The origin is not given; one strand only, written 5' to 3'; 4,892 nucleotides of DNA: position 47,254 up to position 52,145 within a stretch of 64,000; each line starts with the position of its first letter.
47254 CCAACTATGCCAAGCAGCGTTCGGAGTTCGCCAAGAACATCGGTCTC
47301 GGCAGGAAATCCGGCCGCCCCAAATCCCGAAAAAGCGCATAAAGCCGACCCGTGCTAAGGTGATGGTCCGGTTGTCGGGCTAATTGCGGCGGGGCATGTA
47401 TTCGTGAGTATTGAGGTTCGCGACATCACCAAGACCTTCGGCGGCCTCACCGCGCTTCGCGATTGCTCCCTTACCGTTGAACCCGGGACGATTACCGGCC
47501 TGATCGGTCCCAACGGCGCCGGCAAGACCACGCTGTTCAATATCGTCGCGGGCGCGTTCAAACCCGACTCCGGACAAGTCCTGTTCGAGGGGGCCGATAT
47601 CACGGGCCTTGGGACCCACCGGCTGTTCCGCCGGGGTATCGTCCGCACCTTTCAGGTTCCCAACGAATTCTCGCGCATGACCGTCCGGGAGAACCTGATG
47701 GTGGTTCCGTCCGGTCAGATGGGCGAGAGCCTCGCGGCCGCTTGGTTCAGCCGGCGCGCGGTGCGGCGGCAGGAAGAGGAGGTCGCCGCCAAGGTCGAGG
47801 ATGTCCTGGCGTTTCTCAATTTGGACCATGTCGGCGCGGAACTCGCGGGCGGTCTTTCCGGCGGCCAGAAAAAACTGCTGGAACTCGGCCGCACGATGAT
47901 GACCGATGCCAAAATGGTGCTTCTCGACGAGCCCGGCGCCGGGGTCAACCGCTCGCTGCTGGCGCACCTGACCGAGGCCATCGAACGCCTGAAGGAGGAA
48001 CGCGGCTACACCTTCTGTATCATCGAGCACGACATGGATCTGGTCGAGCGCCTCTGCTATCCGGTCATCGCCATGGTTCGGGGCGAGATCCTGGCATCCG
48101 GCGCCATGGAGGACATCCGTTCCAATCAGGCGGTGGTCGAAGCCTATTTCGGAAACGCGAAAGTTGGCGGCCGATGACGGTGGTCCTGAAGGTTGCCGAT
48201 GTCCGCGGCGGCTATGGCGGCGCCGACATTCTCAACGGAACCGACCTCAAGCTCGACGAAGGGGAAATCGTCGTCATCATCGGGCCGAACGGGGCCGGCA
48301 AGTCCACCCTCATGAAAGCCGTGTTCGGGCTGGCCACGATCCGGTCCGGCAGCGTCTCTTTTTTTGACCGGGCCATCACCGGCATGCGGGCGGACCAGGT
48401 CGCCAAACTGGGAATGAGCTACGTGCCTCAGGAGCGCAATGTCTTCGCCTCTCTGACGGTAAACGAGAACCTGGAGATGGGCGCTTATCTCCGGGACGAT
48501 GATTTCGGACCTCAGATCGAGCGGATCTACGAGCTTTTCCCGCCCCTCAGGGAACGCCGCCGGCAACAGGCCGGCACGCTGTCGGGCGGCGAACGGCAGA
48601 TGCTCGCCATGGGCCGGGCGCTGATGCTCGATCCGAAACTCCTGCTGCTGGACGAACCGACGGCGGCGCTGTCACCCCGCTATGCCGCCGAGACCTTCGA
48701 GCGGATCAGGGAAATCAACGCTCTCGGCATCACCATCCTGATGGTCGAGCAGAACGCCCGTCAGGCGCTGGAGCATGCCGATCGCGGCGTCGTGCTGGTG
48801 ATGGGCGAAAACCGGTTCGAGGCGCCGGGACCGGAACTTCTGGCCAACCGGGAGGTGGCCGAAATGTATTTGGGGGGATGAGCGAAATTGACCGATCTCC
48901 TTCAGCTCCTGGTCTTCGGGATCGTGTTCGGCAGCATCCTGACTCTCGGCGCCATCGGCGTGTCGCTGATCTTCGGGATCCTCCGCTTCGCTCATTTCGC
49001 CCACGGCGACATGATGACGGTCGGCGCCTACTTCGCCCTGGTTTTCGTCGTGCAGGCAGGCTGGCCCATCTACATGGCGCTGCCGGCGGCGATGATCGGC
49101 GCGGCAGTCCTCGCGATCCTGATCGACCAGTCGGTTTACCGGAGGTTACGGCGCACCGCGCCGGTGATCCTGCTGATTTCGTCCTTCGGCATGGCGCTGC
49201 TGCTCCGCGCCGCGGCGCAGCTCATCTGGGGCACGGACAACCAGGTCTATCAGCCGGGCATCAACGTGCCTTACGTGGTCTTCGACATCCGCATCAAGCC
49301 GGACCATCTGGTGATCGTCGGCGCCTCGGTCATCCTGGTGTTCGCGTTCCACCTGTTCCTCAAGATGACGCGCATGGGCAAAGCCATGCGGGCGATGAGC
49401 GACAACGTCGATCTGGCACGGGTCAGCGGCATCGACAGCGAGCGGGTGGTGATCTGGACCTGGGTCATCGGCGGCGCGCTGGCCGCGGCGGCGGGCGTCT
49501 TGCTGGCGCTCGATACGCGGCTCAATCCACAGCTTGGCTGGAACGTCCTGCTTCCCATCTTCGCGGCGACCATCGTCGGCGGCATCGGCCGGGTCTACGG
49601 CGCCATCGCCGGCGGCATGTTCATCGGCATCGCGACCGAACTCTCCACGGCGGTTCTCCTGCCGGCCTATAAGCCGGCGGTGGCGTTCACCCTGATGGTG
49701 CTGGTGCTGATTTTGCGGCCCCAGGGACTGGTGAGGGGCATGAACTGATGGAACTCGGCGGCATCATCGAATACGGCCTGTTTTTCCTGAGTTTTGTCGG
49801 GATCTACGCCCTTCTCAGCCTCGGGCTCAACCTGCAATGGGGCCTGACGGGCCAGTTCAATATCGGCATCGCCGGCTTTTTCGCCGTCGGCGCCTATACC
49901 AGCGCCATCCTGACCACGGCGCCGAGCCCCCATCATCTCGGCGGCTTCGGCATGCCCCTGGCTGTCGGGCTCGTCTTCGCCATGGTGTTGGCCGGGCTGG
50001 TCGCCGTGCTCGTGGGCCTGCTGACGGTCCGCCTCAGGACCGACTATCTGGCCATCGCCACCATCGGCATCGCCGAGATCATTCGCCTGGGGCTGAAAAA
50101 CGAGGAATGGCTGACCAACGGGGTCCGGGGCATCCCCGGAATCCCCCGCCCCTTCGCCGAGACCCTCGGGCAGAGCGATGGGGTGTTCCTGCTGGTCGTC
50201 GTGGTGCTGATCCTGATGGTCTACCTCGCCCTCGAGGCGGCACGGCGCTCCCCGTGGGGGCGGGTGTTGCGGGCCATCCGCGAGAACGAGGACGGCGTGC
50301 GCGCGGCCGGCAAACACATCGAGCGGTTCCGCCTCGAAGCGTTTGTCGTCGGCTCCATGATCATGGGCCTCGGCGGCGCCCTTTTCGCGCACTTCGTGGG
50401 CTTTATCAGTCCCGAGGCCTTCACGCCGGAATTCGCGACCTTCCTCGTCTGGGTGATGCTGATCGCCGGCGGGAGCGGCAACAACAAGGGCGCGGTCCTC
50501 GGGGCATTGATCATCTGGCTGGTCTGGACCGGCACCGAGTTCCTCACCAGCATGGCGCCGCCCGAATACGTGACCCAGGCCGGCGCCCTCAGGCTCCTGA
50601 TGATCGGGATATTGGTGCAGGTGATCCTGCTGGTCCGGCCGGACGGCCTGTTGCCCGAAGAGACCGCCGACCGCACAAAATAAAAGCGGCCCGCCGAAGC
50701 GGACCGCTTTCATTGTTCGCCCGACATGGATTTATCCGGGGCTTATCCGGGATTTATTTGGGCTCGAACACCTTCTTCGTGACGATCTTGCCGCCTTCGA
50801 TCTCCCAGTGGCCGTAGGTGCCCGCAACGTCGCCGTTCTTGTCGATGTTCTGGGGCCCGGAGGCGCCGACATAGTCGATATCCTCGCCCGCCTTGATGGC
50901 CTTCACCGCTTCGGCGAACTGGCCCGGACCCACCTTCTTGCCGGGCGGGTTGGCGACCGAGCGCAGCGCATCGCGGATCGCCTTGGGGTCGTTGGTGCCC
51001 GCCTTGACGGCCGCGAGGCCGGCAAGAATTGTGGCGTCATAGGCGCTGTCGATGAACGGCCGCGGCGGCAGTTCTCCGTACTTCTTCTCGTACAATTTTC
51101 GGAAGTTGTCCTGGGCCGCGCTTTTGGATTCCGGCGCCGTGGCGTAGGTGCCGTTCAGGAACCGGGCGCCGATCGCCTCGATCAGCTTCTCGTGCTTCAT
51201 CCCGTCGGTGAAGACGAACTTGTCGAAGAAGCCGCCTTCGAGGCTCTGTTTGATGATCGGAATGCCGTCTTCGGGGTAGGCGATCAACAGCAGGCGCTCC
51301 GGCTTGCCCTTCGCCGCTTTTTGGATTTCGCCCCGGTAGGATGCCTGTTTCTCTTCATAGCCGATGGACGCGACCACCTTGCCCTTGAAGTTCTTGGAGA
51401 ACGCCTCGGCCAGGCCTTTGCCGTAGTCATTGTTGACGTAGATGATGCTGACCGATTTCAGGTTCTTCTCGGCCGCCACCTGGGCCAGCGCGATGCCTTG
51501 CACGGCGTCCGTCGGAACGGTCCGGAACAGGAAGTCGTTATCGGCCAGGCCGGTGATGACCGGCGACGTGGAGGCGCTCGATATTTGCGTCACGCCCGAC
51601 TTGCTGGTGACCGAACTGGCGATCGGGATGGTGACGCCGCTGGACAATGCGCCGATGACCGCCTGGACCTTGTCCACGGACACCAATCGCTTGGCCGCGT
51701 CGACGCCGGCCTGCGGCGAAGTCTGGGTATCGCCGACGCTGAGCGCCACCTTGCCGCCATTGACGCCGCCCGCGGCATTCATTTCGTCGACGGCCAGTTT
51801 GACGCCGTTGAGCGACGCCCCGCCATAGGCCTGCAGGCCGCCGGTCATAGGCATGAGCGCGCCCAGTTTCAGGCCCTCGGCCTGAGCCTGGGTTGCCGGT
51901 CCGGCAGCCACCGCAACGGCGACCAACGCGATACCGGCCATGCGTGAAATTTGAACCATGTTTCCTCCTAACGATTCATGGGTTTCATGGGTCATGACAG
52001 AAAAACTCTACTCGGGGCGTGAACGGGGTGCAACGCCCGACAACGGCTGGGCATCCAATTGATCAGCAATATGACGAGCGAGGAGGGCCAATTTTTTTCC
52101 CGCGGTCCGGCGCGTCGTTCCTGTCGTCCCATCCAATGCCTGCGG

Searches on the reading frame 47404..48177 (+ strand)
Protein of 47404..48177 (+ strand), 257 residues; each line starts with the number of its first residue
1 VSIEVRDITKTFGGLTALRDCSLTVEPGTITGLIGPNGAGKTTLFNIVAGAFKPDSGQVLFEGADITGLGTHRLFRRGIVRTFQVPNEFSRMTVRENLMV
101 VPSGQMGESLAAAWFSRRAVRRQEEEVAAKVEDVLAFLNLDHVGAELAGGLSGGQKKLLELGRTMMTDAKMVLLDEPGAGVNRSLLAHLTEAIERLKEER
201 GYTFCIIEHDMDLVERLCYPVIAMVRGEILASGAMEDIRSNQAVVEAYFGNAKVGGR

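Call 33: search_protein_families(library=pfam, proteins=[window:47404-48177:+], max_evalue=0.00001)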
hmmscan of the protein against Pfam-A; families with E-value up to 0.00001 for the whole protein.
window:47404-48177:+ (257 aa): 3 families
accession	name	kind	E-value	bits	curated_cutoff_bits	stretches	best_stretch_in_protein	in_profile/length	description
PF00005.33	ABC_tran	-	3.8e-33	115.4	25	1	18-177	1-135/137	ABC transporter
PF13304.12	AAA_21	-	5.4e-08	33.7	27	0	30-56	1-26/304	AAA domain, putative AbiEii toxin, Type IV TA system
PF12399.14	BCA_ABC_TP_C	-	2e-06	27.7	25.5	1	228-251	1-24/27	Branched-chain amino acid ATP-binding cassette transporter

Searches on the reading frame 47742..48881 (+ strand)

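Call 34: search_protein_families(library=pfam, proteins=[window:47742-48881:+], max_evalue=0.00001)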
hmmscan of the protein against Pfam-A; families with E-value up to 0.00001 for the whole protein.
window:47742-48881:+ (379 aa): 3 families
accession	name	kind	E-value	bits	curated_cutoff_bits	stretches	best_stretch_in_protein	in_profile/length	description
PF00005.33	ABC_tran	-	2.1e-30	106.6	25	1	164-308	1-137/137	ABC transporter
PF13304.12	AAA_21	-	5.3e-10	40.3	27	1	176-240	1-78/304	AAA domain, putative AbiEii toxin, Type IV TA system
PF02463.25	SMC_N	-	2.7e-06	27.4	40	0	175-326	25-187/220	RecF/RecN/SMC N terminal domain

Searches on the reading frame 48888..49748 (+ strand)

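Call 34: search_protein_families(library=pfam, proteins=[window:48888-49748:+], max_evalue=0.00001)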
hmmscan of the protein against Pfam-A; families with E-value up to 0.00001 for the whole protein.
window:48888-49748:+ (286 aa): 1 family
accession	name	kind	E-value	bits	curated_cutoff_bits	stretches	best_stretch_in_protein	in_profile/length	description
PF02653.21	BPD_transp_2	-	1.9e-45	155.6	26.8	1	8-274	2-269/269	Branched-chain amino acid transport system / permease component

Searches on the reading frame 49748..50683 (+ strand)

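Call 34: search_protein_families(library=pfam, proteins=[window:49748-50683:+], max_evalue=0.00001)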
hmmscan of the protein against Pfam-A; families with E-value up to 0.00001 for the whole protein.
window:49748-50683:+ (311 aa): 1 family
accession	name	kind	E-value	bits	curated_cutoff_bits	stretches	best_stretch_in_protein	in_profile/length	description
PF02653.21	BPD_transp_2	-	3.8e-51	174.3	26.8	1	12-289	4-264/269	Branched-chain amino acid transport system / permease component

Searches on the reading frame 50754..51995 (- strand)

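Call 34: search_protein_families(library=pfam, proteins=[window:50754-51995:-], max_evalue=0.00001)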
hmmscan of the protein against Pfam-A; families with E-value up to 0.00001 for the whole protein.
window:50754-51995:- (413 aa): 3 families
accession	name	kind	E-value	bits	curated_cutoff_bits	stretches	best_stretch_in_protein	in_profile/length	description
PF13458.12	Peripla_BP_6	-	2.3e-52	179.2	31.7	1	42-348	2-312/343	Periplasmic binding protein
PF01094.35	ANF_receptor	-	1.1e-34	120.5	25.4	1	63-398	4-349/353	Receptor family ligand binding region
PF13433.12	Peripla_BP_5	-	1.9e-13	50.7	27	1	43-119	2-78/363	Periplasmic binding protein domain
